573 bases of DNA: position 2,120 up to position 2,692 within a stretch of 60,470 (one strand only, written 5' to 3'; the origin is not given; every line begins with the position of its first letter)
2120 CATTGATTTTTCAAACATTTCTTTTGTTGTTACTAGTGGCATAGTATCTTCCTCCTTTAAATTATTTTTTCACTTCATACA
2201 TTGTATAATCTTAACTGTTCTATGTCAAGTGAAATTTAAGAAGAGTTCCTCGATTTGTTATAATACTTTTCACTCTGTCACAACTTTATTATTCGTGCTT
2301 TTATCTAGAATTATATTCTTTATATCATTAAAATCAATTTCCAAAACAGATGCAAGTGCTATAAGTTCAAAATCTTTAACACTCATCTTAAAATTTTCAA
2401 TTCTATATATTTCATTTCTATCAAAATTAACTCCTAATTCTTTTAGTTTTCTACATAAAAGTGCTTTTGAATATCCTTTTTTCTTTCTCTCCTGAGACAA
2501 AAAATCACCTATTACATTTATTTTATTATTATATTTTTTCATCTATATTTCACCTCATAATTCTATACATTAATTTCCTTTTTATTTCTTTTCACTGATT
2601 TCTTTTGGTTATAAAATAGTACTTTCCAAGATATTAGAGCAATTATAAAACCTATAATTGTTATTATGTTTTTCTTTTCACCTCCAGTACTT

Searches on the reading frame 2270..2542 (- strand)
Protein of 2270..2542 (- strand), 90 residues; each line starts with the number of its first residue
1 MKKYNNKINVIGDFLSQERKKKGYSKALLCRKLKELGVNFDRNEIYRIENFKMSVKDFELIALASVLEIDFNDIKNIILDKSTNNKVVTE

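Call 7: search_protein_families(library=pfam, proteins=[window:2270-2542:-], max_evalue=0.01)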
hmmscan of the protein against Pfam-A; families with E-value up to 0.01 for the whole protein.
window:2270-2542:- (90 aa): 1 family
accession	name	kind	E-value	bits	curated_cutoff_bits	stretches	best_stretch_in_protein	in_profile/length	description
PF01381.28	HTH_3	-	0.0024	18.3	23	1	16-73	2-54/55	Helix-turn-helix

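Call 24: search_protein_families(library=ncbifam, proteins=[window:2270-2542:-], max_evalue=0.01)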
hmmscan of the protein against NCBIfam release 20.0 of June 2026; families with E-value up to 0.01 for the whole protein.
window:2270-2542:- (90 aa): 0 families
